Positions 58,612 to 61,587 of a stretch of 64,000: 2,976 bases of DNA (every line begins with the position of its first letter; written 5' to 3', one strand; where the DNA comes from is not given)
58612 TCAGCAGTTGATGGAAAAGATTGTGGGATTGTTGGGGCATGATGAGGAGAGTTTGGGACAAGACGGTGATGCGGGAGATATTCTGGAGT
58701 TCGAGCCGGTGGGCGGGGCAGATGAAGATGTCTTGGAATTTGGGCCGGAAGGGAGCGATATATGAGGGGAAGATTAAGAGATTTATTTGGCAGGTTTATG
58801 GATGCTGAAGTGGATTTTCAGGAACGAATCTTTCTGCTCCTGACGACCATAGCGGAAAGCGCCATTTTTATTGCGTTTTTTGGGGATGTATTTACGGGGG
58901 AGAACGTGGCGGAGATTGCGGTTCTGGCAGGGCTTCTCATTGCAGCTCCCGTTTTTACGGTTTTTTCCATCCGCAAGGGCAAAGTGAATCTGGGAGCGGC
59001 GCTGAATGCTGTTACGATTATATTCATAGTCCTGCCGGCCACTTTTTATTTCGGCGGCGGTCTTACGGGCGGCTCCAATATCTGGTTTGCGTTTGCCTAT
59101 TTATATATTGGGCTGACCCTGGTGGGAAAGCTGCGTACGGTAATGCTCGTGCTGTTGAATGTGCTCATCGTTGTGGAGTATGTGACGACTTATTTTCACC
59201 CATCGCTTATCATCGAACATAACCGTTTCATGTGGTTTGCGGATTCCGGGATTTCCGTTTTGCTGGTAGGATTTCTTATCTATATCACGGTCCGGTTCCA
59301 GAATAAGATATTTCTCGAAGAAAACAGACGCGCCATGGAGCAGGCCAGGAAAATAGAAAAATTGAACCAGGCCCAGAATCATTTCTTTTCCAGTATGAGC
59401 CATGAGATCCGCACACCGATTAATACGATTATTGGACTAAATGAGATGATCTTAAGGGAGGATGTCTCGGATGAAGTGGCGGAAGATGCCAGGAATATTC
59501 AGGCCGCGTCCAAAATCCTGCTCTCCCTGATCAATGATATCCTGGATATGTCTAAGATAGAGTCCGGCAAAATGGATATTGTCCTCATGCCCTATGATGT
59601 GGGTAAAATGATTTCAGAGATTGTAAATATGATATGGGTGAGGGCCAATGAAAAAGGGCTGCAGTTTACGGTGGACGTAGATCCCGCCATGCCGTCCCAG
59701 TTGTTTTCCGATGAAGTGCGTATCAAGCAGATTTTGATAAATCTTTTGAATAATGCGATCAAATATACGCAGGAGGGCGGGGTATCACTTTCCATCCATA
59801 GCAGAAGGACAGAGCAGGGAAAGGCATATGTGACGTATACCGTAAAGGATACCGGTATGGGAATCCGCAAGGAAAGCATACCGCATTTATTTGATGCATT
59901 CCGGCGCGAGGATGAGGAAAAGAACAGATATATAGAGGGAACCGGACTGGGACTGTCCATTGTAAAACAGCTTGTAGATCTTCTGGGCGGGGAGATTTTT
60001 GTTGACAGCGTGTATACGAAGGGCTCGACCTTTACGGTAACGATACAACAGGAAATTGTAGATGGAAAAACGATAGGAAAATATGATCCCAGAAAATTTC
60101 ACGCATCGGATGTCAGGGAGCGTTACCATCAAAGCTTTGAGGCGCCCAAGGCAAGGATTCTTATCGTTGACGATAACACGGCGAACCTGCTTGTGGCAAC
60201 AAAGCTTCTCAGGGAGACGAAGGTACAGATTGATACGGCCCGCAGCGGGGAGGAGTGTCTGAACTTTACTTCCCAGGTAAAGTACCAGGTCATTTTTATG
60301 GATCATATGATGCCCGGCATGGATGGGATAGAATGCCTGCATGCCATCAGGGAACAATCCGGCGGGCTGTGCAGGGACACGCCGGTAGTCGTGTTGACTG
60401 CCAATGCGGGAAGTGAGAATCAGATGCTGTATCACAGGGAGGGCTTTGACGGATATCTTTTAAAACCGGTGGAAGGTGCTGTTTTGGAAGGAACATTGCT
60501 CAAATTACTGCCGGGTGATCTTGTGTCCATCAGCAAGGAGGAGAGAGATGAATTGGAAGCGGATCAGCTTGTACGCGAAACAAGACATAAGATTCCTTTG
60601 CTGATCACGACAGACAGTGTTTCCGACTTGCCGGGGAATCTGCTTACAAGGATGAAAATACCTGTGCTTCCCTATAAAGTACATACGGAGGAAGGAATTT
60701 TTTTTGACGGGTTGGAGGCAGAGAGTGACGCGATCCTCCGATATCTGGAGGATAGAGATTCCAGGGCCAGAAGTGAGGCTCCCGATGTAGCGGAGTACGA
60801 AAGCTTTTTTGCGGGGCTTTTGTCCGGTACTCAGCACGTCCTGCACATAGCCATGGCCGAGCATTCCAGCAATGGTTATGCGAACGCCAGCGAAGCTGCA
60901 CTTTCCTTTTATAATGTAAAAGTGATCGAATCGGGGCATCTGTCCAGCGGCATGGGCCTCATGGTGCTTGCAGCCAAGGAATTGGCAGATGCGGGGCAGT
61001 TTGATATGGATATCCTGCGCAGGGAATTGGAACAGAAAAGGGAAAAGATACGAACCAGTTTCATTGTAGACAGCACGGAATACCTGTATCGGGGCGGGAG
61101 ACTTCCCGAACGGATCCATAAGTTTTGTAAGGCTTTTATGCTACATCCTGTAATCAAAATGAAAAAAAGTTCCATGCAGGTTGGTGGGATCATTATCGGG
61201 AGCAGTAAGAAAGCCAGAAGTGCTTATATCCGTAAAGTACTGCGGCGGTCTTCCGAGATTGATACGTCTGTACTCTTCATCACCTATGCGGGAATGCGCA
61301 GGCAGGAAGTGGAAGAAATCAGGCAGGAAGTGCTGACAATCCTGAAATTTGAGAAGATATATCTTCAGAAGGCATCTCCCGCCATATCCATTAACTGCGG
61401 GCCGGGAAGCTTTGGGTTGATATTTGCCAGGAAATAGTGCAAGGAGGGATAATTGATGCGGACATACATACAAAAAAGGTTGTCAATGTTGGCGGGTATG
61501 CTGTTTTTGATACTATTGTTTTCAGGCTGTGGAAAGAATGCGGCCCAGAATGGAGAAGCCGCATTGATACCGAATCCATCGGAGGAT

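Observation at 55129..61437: Phosphorelay linking a DegV (fatty-acid-binding fold) hybrid kinase to an HD-GYP phosphodiesterase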

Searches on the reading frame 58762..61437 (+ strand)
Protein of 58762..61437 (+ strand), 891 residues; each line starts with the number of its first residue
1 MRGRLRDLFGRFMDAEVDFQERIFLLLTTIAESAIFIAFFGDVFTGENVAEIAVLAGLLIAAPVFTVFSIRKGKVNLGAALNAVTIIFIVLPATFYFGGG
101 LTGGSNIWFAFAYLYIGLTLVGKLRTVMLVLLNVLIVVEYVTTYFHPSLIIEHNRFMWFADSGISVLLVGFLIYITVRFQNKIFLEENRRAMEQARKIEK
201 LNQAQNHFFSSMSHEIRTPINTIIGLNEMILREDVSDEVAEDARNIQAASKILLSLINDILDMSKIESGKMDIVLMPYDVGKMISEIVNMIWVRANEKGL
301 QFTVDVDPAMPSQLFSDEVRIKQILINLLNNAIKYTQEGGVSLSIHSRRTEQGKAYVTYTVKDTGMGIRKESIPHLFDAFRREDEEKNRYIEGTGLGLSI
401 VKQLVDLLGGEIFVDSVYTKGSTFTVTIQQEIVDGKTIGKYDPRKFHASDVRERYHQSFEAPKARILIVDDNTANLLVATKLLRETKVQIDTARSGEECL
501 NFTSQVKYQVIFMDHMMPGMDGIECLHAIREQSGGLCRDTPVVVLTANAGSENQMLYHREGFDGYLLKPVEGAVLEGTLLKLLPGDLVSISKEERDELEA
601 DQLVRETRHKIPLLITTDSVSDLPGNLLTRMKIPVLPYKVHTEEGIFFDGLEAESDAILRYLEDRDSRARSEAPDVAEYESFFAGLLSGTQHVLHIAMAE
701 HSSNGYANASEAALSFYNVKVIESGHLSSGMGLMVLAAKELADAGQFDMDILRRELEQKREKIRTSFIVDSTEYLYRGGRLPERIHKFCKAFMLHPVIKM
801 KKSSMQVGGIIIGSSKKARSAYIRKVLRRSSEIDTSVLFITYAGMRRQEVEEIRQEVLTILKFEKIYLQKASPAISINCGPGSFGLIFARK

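Call 3: search_protein_families(library=pfam, proteins=[window:58762-61437:+], max_evalue=0.01)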
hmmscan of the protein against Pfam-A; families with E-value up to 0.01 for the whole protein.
window:58762-61437:+ (891 aa): 6 families
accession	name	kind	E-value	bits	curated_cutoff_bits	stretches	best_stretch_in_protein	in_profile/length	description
PF02645.21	DegV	-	3.6e-39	135.2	27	1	614-890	3-279/280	Uncharacterised protein, DegV family COG1307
PF02518.31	HATPase_c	-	2.3e-27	96.1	26.4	1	317-430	2-109/111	Histidine kinase-, DNA gyrase B-, and HSP90-like ATPase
PF00072.30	Response_reg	-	1e-21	77.6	30.2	1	466-575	1-106/111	Response regulator receiver domain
PF00512.31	HisKA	-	9.8e-18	64.4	26.9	1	205-269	2-66/66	His Kinase A (phospho-acceptor) domain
PF20274.4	cREC_REC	-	0.0002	22.4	27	1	467-556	3-83/88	Cyclic-phosphate processing Receiver domain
PF13581.12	HATPase_c_2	-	0.0019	18.6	27.4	1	328-408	39-112/127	Histidine kinase-like ATPase domain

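Call 4: search_protein_families(library=ncbifam, proteins=[window:58762-61437:+], max_evalue=0.01)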
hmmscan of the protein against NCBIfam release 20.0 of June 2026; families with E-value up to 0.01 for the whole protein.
window:58762-61437:+ (891 aa): 146 families (the best 25 are shown)
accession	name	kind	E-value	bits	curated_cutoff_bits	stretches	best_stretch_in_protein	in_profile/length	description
NF008318.0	PRK11107.1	equivalog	1.4e-90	304.7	890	2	202-436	290-524/920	two-component sensor histidine kinase BarA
TIGR02956.1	TMAO_torS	equivalog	7.1e-87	292.5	676.5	1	188-608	446-837/967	TMAO reductase system sensor histidine kinase/response regulator TorS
NF041947.1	LuxQ_Vibrio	equivalog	8.5e-79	265.4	1200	1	185-579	452-835/843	quorum-sensing autoinducer 2 sensor kinase/phosphatase LuxQ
NF008302.0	PRK11091.1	equivalog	1.4e-75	255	838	1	195-585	273-645/779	aerobic respiration two-component sensor histidine kinase ArcB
NF011874.0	PRK15347.1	equivalog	1.2e-74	251.9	852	2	189-428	381-612/921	two component system sensor kinase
NF045901.1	HisKinLetSLeg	equivalog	1.3e-73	248.5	1650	2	186-447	273-535/906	two-component system sensor histidine kinase LetS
NF038297.2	hybrid_HK_HrmK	equivalog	2.8e-72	244.3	725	1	190-576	220-601/607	hybrid histidine kinase/response regulator HrmK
NF008099.0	PRK10841.1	equivalog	2.2e-63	214.4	920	2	182-428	449-688/949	two-component system sensor histidine kinase RcsC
NF046044.1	PnpS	equivalog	5.6e-57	193.5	400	1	197-428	162-389/390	two-component system histidine kinase PnpS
NF041832.1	near_NosP_CTERM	subfamily_domain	2e-48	165.3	400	1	200-582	2-369/370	NahK/ErcS family hybrid sensor histidine kinase/response regulator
NF047874.1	MASE3_PAS_HK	subfamily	1.1e-47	163.2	560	1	186-438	382-633/655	MASE3 domain-containing sensor histidine kinase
NF008543.0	PRK11466.1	equivalog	2e-46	158.4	982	1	194-604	432-814/914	TMAO reductase system sensor histidine kinase/response regulator TorS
NF047465.1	hybrid_HK_LvrA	exception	2.1e-46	158.4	1200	1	190-571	187-572/819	hybrid histidine kinase/response regulator LvrA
TIGR02966.1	phoR_proteo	equivalog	6.9e-46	156.8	334.2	1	196-428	105-333/333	phosphate regulon sensor histidine kinase PhoR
TIGR00762.1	DegV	domain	1.2e-43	149.4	99.7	1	615-888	3-275/276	DegV family EDD domain-containing protein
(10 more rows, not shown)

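Call 5: find_homologous_proteins(query=window:58762-61437:+, region=600-891)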
Query window:58762-61437:+, residues 600-891 (292 aa): 1142 proteins with E <= 0.001 among 4492 candidates; the best 120 are listed.
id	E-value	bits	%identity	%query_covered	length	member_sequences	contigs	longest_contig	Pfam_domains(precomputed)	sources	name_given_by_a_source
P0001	4.3e-184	628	100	100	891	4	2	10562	PF02518.32,PF00512.32,PF02645.22,PF00072.31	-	-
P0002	4.9e-159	546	86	100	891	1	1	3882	PF02518.32,PF00512.32,PF02645.22,PF00072.31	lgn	-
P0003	4.7e-153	526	83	100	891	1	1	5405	PF02518.32,PF00512.32,PF02645.22,PF00072.31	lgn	-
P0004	2.3e-141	488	78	100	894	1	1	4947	PF02518.32,PF00512.32,PF02645.22,PF00072.31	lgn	-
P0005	2.8e-141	488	77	100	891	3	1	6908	PF02518.32,PF00512.32,PF02645.22,PF00072.31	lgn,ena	-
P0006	1.8e-130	452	77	93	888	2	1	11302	PF02518.32,PF00512.32,PF02645.22,PF00072.31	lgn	-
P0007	1.4e-118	413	63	100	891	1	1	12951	PF02518.32,PF00512.32,PF02645.22,PF00072.31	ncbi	-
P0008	2.3e-118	413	65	100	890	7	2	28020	PF02518.32,PF00512.32,PF02645.22,PF00072.31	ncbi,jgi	jgi:DegV family protein with EDD domain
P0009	4.8e-117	408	63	100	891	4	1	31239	PF02518.32,PF00512.32,PF02645.22,PF00072.31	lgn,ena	-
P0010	5.8e-117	408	63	100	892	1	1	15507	PF02518.32,PF00512.32,PF02645.22,PF00072.31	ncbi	-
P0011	6.5e-117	408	63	100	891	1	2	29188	PF02518.32,PF00512.32,PF02645.22,PF00072.31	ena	-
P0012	8.5e-117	407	63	100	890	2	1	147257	PF02518.32,PF00512.32,PF02645.22,PF00072.31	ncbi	-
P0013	2.8e-116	406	63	100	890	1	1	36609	PF02518.32,PF00512.32,PF02645.22,PF00072.31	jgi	jgi:DegV family protein with EDD domain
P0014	2.1e-115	403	62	100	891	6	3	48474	PF02518.32,PF00512.32,PF02645.22,PF00072.31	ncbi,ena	-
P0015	2.6e-115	403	62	100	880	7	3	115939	PF02518.32,PF00512.32,PF02645.22,PF00072.31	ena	-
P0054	1.3e-103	364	56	100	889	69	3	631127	PF02518.32,PF00512.32,PF02645.22,PF00072.31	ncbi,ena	-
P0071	9.8e-98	345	55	99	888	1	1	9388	PF19529.5,PF02518.32,PF00512.32,PF02645.22,PF00072.31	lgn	-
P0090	1.0e-92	328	53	99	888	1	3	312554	PF02518.32,PF00512.32,PF02645.22,PF00072.31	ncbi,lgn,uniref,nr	ncbi:EDD domain protein, DegV family [Ruminococcus sp. YE71]|uniref:DegV family protein n=1 Tax=uncl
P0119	4.4e-88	313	54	97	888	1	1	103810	PF02518.32,PF00512.32,PF02645.22,PF00072.31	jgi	-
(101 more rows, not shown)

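Call 9: find_related_loci(query=A1, collection=genome_contigs, flank=8000)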
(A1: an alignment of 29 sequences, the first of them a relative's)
Query A1 (891 aa) in genome_contigs; peptide patterns used: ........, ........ (x = any residue, [..] = any of these).
600 stretches matched a pattern (row limit reached: there are more); 597 encode a relative of the query (tblastn E <= 1e-3); the best 80 are kept; 80 distinct loci.
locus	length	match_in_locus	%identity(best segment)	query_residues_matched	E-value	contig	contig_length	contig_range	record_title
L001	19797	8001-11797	50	5-891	0e+0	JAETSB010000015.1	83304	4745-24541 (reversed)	MAG: Oscillospiraceae bacterium isolate S31_Bin2 scaffold_971_2, whole genome shotgun sequence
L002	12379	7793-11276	47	2-891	0e+0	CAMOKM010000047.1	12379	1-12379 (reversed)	MAG: uncultured Lachnospiraceae bacterium isolate SRR873601_bin.72_metaWRAP_v1.3_MAG genome assembly, contig: NODE_15740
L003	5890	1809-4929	45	2-888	0e+0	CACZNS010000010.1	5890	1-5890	MAG: uncultured Lachnospiraceae bacterium isolate RUG12780 genome assembly, contig: RUG12780_asm_10, whole genome shotgu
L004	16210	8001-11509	43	14-891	0e+0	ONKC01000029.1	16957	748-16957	uncultured Clostridiales bacterium isolate RUG381 genome assembly, contig: scaffold_3523, whole genome shotgun sequence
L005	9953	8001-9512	39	137-669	7e-110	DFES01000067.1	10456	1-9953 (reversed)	MAG TPA_asm: Selenomonadaceae bacterium UBA3796 UBA3796_contig_107197, whole genome shotgun sequence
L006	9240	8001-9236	45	163-580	5e-109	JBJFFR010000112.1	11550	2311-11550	MAG: Oscillospiraceae bacterium isolate SARD02_bin.016 NODE_3768_length_11550_cov_9.599478, whole genome shotgun sequenc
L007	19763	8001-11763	47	21-604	1e-108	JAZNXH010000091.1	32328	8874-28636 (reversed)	MAG: Lachnospiraceae bacterium isolate T1900044779_TS20190245.MAGScoT_cleanbin_000035 SGB_2542_k141_1029694, whole genom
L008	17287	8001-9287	43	171-599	1e-106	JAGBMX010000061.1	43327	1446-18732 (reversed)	MAG: Selenomonadaceae bacterium isolate RGIG9261 Water_deer_Rumen.Co__c327148, whole genome shotgun sequence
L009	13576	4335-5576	45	183-588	5e-106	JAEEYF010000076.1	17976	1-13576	MAG: Lachnospiraceae bacterium isolate Tb.RUG.54 k141_8482160_flag=1_multi=36.9503_len=17976, whole genome shotgun seque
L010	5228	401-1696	46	187-589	9e-106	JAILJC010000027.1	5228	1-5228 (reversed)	MAG: Lachnospiraceae bacterium isolate RUI166 k141_8887982_flag=0_multi=25.3764_len=5228, whole genome shotgun sequence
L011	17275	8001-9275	46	163-588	2e-104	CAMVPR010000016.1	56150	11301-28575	MAG TPA_asm: uncultured Lachnospiraceae bacterium isolate SRR8387717_bin.46_metaWRAP_v1.3_MAG genome assembly, contig: E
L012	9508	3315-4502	45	203-596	1e-102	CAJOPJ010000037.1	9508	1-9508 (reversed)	uncultured Selenomonadaceae bacterium isolate Rumen_Coassembly_mag_2048 genome assembly, contig: k87_2180158, whole geno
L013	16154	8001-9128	48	202-579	4e-102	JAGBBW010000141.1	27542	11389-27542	MAG: Lachnospiraceae bacterium isolate RGIG8977 Water_deer_Rectum-2__c556282, whole genome shotgun sequence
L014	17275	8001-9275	43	163-592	4e-103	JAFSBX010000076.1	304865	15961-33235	MAG: Lachnospiraceae bacterium isolate RGIG3002 Goat_Rectum-3__c458352, whole genome shotgun sequence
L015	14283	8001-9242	44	194-588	1e-100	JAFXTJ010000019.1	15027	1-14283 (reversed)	MAG: Lachnospiraceae bacterium isolate RGIG6728 Sheep_Rumen-2__c191108, whole genome shotgun sequence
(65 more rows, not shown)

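Call 11: find_encoding_contigs(protein=P0054, flank=7000, max_places=2)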
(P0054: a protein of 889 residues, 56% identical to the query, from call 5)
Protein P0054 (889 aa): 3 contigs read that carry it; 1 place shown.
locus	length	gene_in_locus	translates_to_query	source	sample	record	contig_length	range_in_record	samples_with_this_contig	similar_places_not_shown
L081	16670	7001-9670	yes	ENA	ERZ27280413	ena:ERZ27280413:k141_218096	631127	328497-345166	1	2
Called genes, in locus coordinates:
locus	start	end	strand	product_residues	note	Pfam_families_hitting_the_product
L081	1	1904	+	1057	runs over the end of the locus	PF25596:CPSase_L_D1, PF02786:CPSase_L_D2, PF02787:CPSase_L_D3, PF25596:CPSase_L_D1, PF02655:ATP-grasp_3, PF02786:CPSase_L_D2, PF07478:Dala_Dala_lig_C, PF15632:ATPgrasp_Ter, +5 more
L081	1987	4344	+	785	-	PF00072:Response_reg, PF00990:GGDEF, PF00072:Response_reg, PF01966:HD, PF08668:HDOD (weak), PF13487:HD_5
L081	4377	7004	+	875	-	PF00512:HisKA, PF02518:HATPase_c, PF00072:Response_reg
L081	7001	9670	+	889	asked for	PF00512:HisKA, PF02518:HATPase_c, PF00072:Response_reg, PF02645:DegV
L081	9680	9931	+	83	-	-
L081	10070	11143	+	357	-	PF00365:PFK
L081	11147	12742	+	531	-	PF05496:RuvB_N (faint), PF13177:DNA_pol3_delta2, PF00004:AAA, PF22608:DNAX_ATPase_lid, PF12169:DNA_pol3_gamma3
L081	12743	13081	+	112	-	PF02575:YbaB_DNA_bd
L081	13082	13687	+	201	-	PF21176:RecR_HhH, PF02132:RecR_ZnF (weak), PF01751:Toprim, PF13662:Toprim_4, PF21175:RecR_C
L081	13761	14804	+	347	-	PF01263:Aldose_epim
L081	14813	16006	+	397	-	PF18975:DUF5711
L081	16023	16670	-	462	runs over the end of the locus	PF00669:Flagellin_N, PF00700:Flagellin_C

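Call 12: find_encoding_contigs(protein=P0090, flank=7000, max_places=2)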
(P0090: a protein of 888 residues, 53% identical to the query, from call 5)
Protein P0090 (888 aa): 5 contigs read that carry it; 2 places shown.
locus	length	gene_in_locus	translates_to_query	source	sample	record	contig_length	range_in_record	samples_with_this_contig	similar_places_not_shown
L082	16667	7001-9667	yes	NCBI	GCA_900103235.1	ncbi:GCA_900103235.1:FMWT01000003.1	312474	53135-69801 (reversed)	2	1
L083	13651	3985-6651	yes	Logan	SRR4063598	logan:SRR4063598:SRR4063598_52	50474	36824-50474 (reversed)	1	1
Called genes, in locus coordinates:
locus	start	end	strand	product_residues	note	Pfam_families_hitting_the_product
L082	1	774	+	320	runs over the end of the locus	PF00294:PfkB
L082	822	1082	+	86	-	PF00381:PTS-HPr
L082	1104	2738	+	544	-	PF05524:PEP-utilisers_N, PF00391:PEP-utilizers, PF02896:PEP-utilizers_C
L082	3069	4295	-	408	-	PF01704:UDPGP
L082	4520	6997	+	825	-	PF00512:HisKA, PF02518:HATPase_c, PF00072:Response_reg, PF01627:Hpt (weak)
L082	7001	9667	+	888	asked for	PF00512:HisKA, PF02518:HATPase_c, PF00072:Response_reg, PF02645:DegV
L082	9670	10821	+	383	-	-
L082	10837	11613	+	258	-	PF00563:EAL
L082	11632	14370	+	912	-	PF01915:Glyco_hydro_3_C, PF14310:Fn3-like, PF00933:Glyco_hydro_3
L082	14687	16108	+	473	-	PF03448:MgtE_N, PF00571:CBS (weak), PF01769:MgtE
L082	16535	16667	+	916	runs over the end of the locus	-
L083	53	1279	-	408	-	PF01704:UDPGP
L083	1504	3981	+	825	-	PF00512:HisKA, PF02518:HATPase_c, PF00072:Response_reg, PF01627:Hpt (weak)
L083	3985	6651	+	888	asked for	PF00512:HisKA, PF02518:HATPase_c, PF00072:Response_reg, PF02645:DegV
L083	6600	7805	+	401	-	-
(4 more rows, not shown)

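Call 13: find_encoding_contigs(protein=P0119, flank=7000, max_places=2)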
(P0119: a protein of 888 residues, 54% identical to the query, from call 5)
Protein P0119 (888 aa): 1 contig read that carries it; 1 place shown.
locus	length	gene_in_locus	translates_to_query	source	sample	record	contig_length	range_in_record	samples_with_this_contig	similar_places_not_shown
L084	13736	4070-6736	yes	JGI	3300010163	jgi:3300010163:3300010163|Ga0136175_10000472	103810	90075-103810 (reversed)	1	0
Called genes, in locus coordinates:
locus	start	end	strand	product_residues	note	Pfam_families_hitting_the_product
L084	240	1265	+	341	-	PF00072:Response_reg, PF08668:HDOD, PF13487:HD_5, PF01966:HD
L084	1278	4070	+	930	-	PF00512:HisKA, PF02518:HATPase_c, PF00072:Response_reg, PF01627:Hpt (weak)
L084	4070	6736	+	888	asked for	PF00512:HisKA, PF02518:HATPase_c, PF00072:Response_reg, PF02645:DegV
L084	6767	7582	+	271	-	PF00497:SBP_bac_3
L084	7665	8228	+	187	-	-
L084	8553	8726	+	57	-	-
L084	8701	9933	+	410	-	PF04326:SLFN_AlbA_2, PF13749:HATPase_c_4, PF08279:HTH_11 (weak), PF13412:HTH_24 (weak)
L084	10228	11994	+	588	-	PF00664:ABC_membrane, PF00005:ABC_tran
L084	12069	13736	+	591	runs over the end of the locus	PF00664:ABC_membrane, PF00005:ABC_tran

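Call 29: search_protein_families(library=pfam, proteins=[P0071], max_evalue=5)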
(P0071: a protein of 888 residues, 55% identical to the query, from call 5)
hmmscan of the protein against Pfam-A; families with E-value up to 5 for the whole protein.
P0071 (888 aa): 8 families
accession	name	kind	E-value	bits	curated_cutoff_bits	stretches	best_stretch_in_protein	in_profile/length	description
PF02645.21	DegV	-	2e-34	119.7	27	1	610-887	3-279/280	Uncharacterised protein, DegV family COG1307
PF02518.31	HATPase_c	-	2.1e-27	96.2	26.4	1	313-426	2-109/111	Histidine kinase-, DNA gyrase B-, and HSP90-like ATPase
PF00072.30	Response_reg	-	3.8e-23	82.2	30.2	1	462-574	1-109/111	Response regulator receiver domain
PF00512.31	HisKA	-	2.1e-17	63.4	26.9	1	201-265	2-66/66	His Kinase A (phospho-acceptor) domain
PF19529.4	DUF6057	-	9.7e-06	25.2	29.8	1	25-182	100-254/569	Family of unknown function (DUF6057)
PF20274.4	cREC_REC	-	0.0033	18.5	27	1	463-547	3-78/88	Cyclic-phosphate processing Receiver domain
PF13581.12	HATPase_c_2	-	0.02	15.3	27.4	1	325-404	40-112/127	Histidine kinase-like ATPase domain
PF10864.13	DUF2663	-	1.1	10.1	25.2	0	124-202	24-98/127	Protein of unknown function (DUF2663)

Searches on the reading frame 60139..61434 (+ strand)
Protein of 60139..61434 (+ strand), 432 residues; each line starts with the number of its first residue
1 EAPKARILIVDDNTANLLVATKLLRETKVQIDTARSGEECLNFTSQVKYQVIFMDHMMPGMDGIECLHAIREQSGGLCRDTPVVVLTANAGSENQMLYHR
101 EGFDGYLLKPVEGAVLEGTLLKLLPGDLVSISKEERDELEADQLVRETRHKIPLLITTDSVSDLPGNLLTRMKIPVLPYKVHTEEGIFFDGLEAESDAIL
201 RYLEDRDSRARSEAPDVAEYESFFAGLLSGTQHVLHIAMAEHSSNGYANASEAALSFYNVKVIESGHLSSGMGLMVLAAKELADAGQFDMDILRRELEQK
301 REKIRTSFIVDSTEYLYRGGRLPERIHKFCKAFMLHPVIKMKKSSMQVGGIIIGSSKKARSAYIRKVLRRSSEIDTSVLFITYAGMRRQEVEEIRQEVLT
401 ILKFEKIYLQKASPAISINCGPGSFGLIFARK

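Call 70: predict_structure(alignment_id=A4)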
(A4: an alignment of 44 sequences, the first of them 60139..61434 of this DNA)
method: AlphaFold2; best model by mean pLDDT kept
length: 432 residues; sequences in the alignment: 44
mean_pLDDT: 88.0   pTM: 0.66
mean pLDDT of the five models: 88.0, 87.3, 86.8, 86.3, 83.7
residues with pLDDT >= 90: 259; 70-90: 146; 50-70: 9; < 50: 18
segments of 3 or more residues with pLDDT < 50: 133-150
pLDDT, mean of each block of 10 residues (from residue 1): 92 88 87 95 94 91 93 84 84 70 84 78 79 47 37 90 93 95 91 86 86 94 83 92 94 89 95 97 90 94 94 86 90 93 88 94 96 96 96 97 97 93 95 95
secondary structure, 60 per line:
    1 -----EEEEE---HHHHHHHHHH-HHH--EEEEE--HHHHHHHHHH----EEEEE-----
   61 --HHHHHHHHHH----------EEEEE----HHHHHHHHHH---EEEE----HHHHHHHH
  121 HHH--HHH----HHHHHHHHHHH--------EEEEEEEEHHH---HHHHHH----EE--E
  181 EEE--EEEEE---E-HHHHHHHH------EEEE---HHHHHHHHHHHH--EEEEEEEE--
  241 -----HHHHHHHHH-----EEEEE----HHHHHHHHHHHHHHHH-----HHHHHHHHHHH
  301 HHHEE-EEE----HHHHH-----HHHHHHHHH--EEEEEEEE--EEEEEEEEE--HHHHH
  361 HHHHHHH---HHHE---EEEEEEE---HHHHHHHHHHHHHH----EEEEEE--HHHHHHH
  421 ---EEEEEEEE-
elements in order: E6-10 H14-23 E30-34 H37-46 E51-55 H63-72 E83-87 H92-101 E105-108 H113-123 H133-143 E152-159 H166-171 E180-183 E186-190 H196-203 E210-213 H217-228 E231-238 H246-254 E260-264 H269-284 H290-303 E307-309 H314-318 H324-332 E335-342 E345-353 H356-367 E378-384 H388-401 E406-411 H414-420 E424-431
